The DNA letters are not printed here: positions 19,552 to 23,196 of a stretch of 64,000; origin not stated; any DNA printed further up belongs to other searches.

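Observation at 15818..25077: Five-gene translationally coupled operon: transmembrane vWA protein, giant tubulin/FtsZ-like GTPase, two unknown proteins, zinc-ribbon P-loop GTPase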

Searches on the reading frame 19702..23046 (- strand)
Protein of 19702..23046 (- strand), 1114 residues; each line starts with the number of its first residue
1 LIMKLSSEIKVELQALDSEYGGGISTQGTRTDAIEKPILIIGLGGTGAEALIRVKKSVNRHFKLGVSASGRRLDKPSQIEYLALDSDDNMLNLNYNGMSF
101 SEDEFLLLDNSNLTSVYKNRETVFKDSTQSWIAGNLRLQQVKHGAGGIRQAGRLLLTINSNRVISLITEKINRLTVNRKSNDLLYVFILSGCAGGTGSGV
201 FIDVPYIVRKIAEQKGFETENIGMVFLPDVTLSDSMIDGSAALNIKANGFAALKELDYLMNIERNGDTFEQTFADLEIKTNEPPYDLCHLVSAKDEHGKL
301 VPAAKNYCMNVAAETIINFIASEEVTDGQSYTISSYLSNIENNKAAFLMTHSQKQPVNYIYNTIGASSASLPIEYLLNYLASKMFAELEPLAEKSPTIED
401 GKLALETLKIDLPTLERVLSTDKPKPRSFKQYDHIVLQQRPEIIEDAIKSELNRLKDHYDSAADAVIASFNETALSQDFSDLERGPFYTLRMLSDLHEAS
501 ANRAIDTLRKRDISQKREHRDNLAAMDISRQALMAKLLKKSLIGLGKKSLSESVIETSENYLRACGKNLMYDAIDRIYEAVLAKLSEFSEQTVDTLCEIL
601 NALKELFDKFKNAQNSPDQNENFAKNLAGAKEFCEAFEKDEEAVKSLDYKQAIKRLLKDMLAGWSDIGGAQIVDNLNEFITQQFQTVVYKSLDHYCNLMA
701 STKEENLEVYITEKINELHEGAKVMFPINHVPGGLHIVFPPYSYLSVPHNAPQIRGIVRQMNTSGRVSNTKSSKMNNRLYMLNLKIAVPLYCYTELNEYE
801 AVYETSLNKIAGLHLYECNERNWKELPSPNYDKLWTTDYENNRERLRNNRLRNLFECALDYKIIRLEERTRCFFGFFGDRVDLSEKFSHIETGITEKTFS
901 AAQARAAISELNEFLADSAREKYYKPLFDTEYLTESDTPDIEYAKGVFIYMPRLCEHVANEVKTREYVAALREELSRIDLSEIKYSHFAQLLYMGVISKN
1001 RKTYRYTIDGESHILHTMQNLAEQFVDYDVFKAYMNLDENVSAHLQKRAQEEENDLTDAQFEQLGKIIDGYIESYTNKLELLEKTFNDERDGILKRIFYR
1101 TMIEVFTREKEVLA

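Call 6: search_protein_families(library=pfam, proteins=[window:19702-23046:-], max_evalue=1)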
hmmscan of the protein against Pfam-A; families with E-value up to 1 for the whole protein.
window:19702-23046:- (1114 aa): 5 families
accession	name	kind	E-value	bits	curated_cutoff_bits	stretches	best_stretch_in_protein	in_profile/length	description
PF13809.12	Tubulin_2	-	5.9e-66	223.6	27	1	39-387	1-353/356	Tubulin like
PF00091.31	Tubulin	-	3e-05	24.8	33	1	166-229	94-151/190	Tubulin/FtsZ family, GTPase domain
PF20515.4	2OG-FeII_Oxy_6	-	0.064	13.7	27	0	569-645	68-143/211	Tet-like 2OG-Fe(II) oxygenase superfamily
PF08771.16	FRB_dom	-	0.07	13.8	24.7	1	583-644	20-81/99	FKBP12-rapamycin binding domain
PF07361.16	Cytochrom_B562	-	0.94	10.6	30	0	590-659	19-89/102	Cytochrome b562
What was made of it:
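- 19702..23040 (-): TUB1: 1112-aa FtsZl1/Tubulin_2 protein with a conserved extension of about 700 aa. Pfam PF13809 E 5.9e-66, profile positions 1-353 of 356 (call 6).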

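Call 7: search_protein_families(library=padloc, proteins=[window:19702-23046:-], max_evalue=1)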
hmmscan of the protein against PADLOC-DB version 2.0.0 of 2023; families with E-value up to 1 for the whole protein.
window:19702-23046:- (1114 aa): 0 families

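Call 8: search_protein_families(library=ncbifam, proteins=[window:19702-23046:-], max_evalue=1)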
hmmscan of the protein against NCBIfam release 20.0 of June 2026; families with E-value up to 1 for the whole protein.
window:19702-23046:- (1114 aa): 0 families

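Call 30: find_homologous_proteins(query=window:19702-23040:-)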
Query window:19702-23040:- (1112 aa): 512 proteins with E <= 0.001 among 8000 candidates; the best 120 are listed.
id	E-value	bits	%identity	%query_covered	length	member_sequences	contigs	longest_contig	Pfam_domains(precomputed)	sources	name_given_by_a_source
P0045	0.0e+0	2488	100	100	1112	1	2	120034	PF13809.13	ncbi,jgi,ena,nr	ncbi:MAG: tubulin-like doman-containing protein [Defluviitaleaceae bacterium]|nr:tubulin-like doman-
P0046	0.0e+0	2230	88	100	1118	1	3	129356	PF13809.13,PF03993.18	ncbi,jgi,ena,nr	ncbi:MAG: tubulin-like doman-containing protein [Defluviitaleaceae bacterium]|nr:tubulin-like doman-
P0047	0.0e+0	2121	84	100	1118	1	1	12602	PF13809.13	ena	-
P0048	0.0e+0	2054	80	100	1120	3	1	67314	PF13809.13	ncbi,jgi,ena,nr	ncbi:MAG: hypothetical protein FWF78_09635 [Defluviitaleaceae bacterium]|nr:hypothetical protein [De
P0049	0.0e+0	2034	80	100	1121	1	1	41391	PF13809.13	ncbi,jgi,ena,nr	ncbi:MAG: tubulin-like doman-containing protein [Defluviitaleaceae bacterium]|nr:tubulin-like doman-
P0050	0.0e+0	1985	77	100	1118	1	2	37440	PF13809.13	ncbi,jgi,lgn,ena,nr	ncbi:MAG: tubulin-like doman-containing protein [Defluviitaleaceae bacterium]|nr:tubulin-like doman-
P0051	0.0e+0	1983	77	100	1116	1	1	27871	PF13809.13,PF00091.32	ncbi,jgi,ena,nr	ncbi:MAG: tubulin-like doman-containing protein [Defluviitaleaceae bacterium]|nr:tubulin-like doman-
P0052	0.0e+0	1972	77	100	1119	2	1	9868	PF13809.13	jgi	-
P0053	0.0e+0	1946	76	100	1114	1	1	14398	PF13809.13,PF00091.32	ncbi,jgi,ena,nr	ncbi:MAG: tubulin-like doman-containing protein [Defluviitaleaceae bacterium]|nr:tubulin-like doman-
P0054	0.0e+0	1913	75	100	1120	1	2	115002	PF13809.13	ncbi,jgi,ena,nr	ncbi:MAG: tubulin-like doman-containing protein [Defluviitaleaceae bacterium]|nr:tubulin-like doman-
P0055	0.0e+0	1886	74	100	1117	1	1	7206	PF13809.13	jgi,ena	-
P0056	0.0e+0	1783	70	100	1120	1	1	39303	PF13809.13,PF00091.32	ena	-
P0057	0.0e+0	1751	69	100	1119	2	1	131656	PF13809.13,PF00091.32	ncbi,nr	ncbi:MAG: tubulin-like doman-containing protein [Defluviitaleaceae bacterium]|nr:tubulin-like doman-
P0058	0.0e+0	1716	68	100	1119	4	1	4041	PF13809.13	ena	-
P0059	0.0e+0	1713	67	100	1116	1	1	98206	PF13809.13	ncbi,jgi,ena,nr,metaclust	ncbi:MAG: tubulin-like doman-containing protein [Firmicutes bacterium]|nr:tubulin-like doman-contain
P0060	0.0e+0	1713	68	100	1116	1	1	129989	PF13809.13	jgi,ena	-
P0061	0.0e+0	1702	67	100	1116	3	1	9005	PF13809.13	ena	-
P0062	0.0e+0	1690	66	100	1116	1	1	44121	PF13809.13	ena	-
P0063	0.0e+0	1687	66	100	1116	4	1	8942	PF13809.13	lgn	-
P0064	0.0e+0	1665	65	100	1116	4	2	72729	PF13809.13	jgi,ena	-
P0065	0.0e+0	1663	65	100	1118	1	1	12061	PF13809.13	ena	-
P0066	0.0e+0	1648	65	100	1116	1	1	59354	PF13809.13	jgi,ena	-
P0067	0.0e+0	1647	65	100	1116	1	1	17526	PF13809.13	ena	-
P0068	0.0e+0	1644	65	100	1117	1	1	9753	PF13809.13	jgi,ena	-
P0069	0.0e+0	1642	65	100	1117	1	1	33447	PF13809.13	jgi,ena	-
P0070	0.0e+0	1635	65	100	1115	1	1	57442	PF13809.13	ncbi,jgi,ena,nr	ncbi:MAG: hypothetical protein FWC78_03780 [Defluviitaleaceae bacterium]|nr:hypothetical protein [De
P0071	0.0e+0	1628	65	100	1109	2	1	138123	PF13809.13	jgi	-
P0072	0.0e+0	1621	64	100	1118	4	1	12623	PF13809.13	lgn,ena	-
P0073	0.0e+0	1615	63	100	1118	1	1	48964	PF13809.13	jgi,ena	-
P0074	0.0e+0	1608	63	100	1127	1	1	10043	PF13809.13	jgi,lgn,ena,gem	-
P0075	0.0e+0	1578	63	100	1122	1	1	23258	PF13809.13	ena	-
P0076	0.0e+0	1574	62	100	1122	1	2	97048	PF13809.13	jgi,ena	-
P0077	0.0e+0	1574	63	100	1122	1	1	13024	PF13809.13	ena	-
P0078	0.0e+0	1568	62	100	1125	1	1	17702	PF13809.13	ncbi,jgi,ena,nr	ncbi:MAG: tubulin-like doman-containing protein [Defluviitaleaceae bacterium]|nr:tubulin-like doman-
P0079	0.0e+0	1565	63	100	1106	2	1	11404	PF13809.13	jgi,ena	-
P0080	0.0e+0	1565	61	100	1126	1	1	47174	PF13809.13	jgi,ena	-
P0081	0.0e+0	1563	62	100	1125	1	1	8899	PF13809.13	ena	-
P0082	0.0e+0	1532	61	100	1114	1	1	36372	PF13809.13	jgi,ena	-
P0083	0.0e+0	1531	61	100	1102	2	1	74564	PF13809.13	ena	-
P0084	0.0e+0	1511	60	100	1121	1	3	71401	PF13809.13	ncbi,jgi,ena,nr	ncbi:MAG: tubulin-like doman-containing protein [Defluviitaleaceae bacterium]|nr:tubulin-like doman-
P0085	0.0e+0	1510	60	100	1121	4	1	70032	PF13809.13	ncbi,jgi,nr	ncbi:MAG: tubulin-like doman-containing protein [Defluviitaleaceae bacterium]|nr:tubulin-like doman-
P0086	0.0e+0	1509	60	100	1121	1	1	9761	PF13809.13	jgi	jgi:hypothetical protein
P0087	0.0e+0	1505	60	100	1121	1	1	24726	PF13809.13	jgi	jgi:hypothetical protein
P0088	0.0e+0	1492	60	100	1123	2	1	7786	PF13809.13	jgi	-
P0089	0.0e+0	1491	59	100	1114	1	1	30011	PF13809.13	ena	-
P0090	0.0e+0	1488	59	100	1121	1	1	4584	PF13809.13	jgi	jgi:hypothetical protein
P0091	0.0e+0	1479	58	100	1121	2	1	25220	PF13809.13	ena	-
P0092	0.0e+0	1477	59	100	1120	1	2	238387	PF13809.13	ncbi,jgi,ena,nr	ncbi:MAG: tubulin-like doman-containing protein [Defluviitaleaceae bacterium]|nr:tubulin-like doman-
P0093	0.0e+0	1459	59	100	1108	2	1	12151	PF13809.13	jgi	-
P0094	0.0e+0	1443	58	100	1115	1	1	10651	PF13809.13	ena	-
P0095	0.0e+0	1348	63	84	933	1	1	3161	PF13809.13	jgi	jgi:hypothetical protein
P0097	0.0e+0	1291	54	100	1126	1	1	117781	PF13809.13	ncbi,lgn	-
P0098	0.0e+0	1278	52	100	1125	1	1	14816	PF13809.13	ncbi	-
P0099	0.0e+0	1216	50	100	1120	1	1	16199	PF13809.13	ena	-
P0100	3.5e-234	798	53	62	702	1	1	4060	PF13809.13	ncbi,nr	ncbi:MAG: tubulin-like doman-containing protein, partial [Defluviitaleaceae bacterium]|nr:tubulin-li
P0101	1.4e-150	522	30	97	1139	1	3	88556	PF13809.13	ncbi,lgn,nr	ncbi:MAG: hypothetical protein HFG70_00775 [Hungatella sp.]|nr:hypothetical protein [Hungatella sp.]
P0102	2.0e-150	521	31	99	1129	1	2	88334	PF13809.13,PF00091.32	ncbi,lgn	-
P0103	3.3e-150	520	31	100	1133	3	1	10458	PF13809.13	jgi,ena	-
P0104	2.1e-149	518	32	98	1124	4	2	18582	PF13809.13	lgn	-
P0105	2.6e-148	514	31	99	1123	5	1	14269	PF13809.13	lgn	-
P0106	4.2e-148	513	30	98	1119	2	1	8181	PF13809.13,PF00091.32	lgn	-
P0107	6.5e-148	513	31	99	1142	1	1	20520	PF13809.13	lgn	-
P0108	3.4e-146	507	31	98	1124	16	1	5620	PF13809.13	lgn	-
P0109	1.2e-145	505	31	99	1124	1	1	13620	PF13809.13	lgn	-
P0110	1.3e-145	505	29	98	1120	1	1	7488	PF13809.13,PF00091.32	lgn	-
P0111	3.6e-145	504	30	93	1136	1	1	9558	PF13809.13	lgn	-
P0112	4.5e-145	503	30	95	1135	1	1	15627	PF13809.13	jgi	jgi:hypothetical protein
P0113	1.6e-142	495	30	99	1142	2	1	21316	PF13809.13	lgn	-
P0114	1.7e-140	488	29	99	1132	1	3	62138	PF13809.13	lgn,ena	-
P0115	2.7e-140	488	32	96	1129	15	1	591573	PF13809.13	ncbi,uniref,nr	ncbi:tubulin-like doman-containing protein [Paenibacillus sp. 1001270B_150601_E10]|uniref:tubulin-li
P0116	5.9e-138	480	31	97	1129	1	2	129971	PF13809.13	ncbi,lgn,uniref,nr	ncbi:tubulin-like doman-containing protein [Paenibacillus pini]|uniref:Tubulin like n=1 Tax=Paenibac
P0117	2.2e-137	478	28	97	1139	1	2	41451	PF13809.13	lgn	-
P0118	1.0e-136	476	32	94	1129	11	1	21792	PF13809.13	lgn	-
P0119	1.9e-136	475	31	97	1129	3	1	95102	PF13809.13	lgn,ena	-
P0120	7.7e-136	473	31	97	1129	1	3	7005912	PF13809.13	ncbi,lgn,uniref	ncbi:tubulin-like doman-containing protein [Paenibacillus sp. FSL H8-0537]|uniref:tubulin-like doman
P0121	1.8e-135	472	29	99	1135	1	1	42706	PF13809.13,PF00091.32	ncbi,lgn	-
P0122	8.3e-135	469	31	96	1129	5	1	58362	PF13809.13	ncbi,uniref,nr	ncbi:hypothetical protein PA598K_05149 [Paenibacillus sp. 598K]|uniref:tubulin-like doman-containing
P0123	1.9e-134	468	31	96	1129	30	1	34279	PF13809.13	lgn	-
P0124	2.3e-134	468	31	95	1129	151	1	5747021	PF13809.13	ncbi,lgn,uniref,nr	ncbi:tubulin-like doman-containing protein [Paenibacillus polymyxa]|uniref:tubulin-like doman-contai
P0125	2.8e-134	468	29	97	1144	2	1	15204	PF13809.13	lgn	-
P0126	3.1e-134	467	31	95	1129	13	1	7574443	PF13809.13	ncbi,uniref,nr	ncbi:hypothetical protein EHV15_11675 [Paenibacillus oralis]|uniref:Tubulin-like doman-containing pr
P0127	4.7e-134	467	31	97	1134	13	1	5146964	PF13809.13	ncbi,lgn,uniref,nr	ncbi:tubulin-like doman-containing protein [Clostridium sp. FP1]|uniref:tubulin-like doman-containin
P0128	7.0e-134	466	31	95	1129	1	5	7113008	PF13809.13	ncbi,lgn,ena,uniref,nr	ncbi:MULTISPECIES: tubulin-like doman-containing protein [Paenibacillus]|uniref:tubulin-like doman-c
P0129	8.0e-134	466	31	95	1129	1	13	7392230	PF13809.13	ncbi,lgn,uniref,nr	ncbi:MAG: tubulin-like doman-containing protein [Paenibacillus macerans]|uniref:Tubulin like family 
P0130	8.3e-134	466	31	97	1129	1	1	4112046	PF13809.13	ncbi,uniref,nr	ncbi:tubulin-like doman-containing protein [Paenibacillus ihumii]|uniref:tubulin-like doman-containi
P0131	1.1e-133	466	31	97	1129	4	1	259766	PF13809.13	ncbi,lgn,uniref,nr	ncbi:tubulin-like doman-containing protein [Paenibacillus woosongensis]|uniref:Tubulin like n=1 Tax=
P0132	1.3e-133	465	31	97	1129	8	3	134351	PF13809.13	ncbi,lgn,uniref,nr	ncbi:tubulin-like doman-containing protein [Paenibacillus macquariensis]|uniref:Tubulin like n=1 Tax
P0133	1.4e-133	465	31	98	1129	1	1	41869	PF13809.13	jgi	-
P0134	1.4e-133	465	31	97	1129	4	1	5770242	PF13809.13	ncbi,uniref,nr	ncbi:tubulin-like doman-containing protein [Paenibacillus sp. IHBB 10380]|uniref:tubulin-like doman-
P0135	1.8e-133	465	31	97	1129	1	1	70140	PF13809.13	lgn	-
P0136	2.1e-133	465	31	97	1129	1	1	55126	PF13809.13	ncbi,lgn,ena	-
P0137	3.1e-133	464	31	95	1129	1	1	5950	PF13809.13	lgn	-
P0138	4.8e-133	463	31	97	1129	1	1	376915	PF13809.13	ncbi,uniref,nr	ncbi:tubulin-like doman-containing protein [Paenibacillus glacialis]|uniref:Tubulin like n=1 Tax=Pae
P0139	1.4e-132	462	31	95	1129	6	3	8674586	PF13809.13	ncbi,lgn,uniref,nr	ncbi:tubulin-like doman-containing protein [Paenibacillus mucilaginosus]|uniref:Tubulin like n=1 Tax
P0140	1.6e-132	462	30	95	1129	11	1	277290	PF13809.13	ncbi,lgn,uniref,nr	ncbi:tubulin-like doman-containing protein [Cytobacillus praedii]|uniref:tubulin-like doman-containi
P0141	3.9e-132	460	31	95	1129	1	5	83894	PF13809.13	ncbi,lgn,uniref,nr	ncbi:tubulin-like doman-containing protein [Paenibacillus macerans]|uniref:tubulin-like doman-contai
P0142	4.2e-132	460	31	97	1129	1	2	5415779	PF13809.13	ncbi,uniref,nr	ncbi:tubulin-like doman-containing protein [Paenibacillus antarcticus]|uniref:Tubulin like n=1 Tax=P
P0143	5.4e-132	460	31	95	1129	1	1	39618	PF13809.13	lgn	-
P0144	8.6e-132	459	31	94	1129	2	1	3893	PF13809.13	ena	-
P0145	1.5e-131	459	31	94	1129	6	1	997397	PF13809.13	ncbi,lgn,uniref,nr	ncbi:tubulin-like doman-containing protein [Paenibacillus bouchesdurhonensis]|uniref:tubulin-like do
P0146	2.0e-131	458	31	94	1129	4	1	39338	PF13809.13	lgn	-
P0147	1.6e-130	455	31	94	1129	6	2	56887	PF13809.13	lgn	-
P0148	3.4e-130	454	31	98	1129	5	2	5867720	PF13809.13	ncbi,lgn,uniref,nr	ncbi:Tubulin like [Paenibacillus sophorae]|uniref:Tubulin like n=1 Tax=Paenibacillus sophorae TaxID=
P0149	1.3e-129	452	30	95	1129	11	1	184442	PF13809.13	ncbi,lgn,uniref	ncbi:tubulin-like doman-containing protein [Paenibacillus apiarius]|uniref:tubulin-like doman-contai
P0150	1.6e-129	452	30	98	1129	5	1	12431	PF13809.13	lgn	-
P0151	2.2e-129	451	31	94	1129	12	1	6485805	PF13809.13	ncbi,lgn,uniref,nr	ncbi:tubulin-like doman-containing protein [Paenibacillus thiaminolyticus]|uniref:tubulin-like doman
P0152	6.6e-129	450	30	94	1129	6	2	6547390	PF13809.13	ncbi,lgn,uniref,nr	ncbi:hypothetical protein J27TS7_02100 [Paenibacillus dendritiformis]|uniref:tubulin-like doman-cont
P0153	8.4e-129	449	29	90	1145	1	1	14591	PF13809.13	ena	-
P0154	1.0e-128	449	31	95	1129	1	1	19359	PF13809.13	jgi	jgi:hypothetical protein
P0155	1.7e-128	448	31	95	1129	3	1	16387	PF13809.13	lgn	-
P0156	2.5e-128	448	30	90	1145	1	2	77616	PF13809.13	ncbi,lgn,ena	-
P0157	3.1e-128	448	30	93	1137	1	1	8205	PF13809.13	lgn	-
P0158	4.0e-128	447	30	95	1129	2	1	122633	PF13809.13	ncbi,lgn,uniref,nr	ncbi:hypothetical protein F4V43_10360 [Paenibacillus spiritus]|uniref:Tubulin-like doman-containing 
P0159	9.0e-128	446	31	95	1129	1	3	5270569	PF13809.13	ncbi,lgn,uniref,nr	ncbi:tubulin-like doman-containing protein [Paenibacillus sabinae]|uniref:Tubulin like n=1 Tax=Paeni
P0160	1.0e-127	446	30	99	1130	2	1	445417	PF13809.13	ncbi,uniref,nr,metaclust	ncbi:tubulin-like doman-containing protein [Bacillus sp. FJAT-29814]|uniref:tubulin-like doman-conta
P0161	1.1e-127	446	33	80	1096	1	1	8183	PF13809.13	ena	-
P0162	1.8e-127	445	30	90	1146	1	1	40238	PF13809.13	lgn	-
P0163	1.9e-127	445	30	96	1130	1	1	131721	PF13809.13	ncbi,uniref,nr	ncbi:tubulin-like doman-containing protein [Paenibacillus rigui]|uniref:Tubulin-like protein n=1 Tax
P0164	9.8e-127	443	29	95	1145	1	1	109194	PF13809.13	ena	-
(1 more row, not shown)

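Call 31: find_encoding_contigs(protein=P0124, flank=10000, max_places=1)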
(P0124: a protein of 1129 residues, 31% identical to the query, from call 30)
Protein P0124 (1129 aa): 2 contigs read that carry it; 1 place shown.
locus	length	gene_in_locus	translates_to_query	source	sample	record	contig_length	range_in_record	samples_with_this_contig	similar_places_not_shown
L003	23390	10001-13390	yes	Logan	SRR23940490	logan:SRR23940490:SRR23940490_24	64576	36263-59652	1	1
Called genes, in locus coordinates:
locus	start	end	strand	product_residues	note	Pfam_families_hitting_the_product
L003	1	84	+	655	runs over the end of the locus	PF00270:DEAD (faint), PF13307:Helicase_C_2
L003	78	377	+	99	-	PF20119:DUF6509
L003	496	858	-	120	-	-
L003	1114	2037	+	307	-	PF00291:PALP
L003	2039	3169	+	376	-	PF01053:Cys_Met_Meta_PP, PF00155:Aminotran_1_2 (weak), PF01041:DegT_DnrJ_EryC1 (weak)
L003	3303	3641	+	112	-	-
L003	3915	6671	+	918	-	PF00561:Abhydrolase_1 (faint), PF10503:Esterase_PHB (weak)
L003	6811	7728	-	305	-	-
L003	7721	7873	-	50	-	-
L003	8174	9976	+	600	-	PF00092:VWA, PF13519:VWA_2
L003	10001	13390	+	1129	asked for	PF13809:Tubulin_2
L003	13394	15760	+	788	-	-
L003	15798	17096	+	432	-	PF05762:VWA_CoxE, PF00092:VWA, PF13519:VWA_2, PF13768:VWA_3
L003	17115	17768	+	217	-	-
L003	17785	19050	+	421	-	PF19993:DO-GTPase2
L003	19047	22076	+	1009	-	PF20013:GAP1-N2, PF20014:GAP1-M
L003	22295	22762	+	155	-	PF12802:MarR_2, PF01047:MarR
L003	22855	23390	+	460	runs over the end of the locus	PF00083:Sugar_tr, PF07690:MFS_1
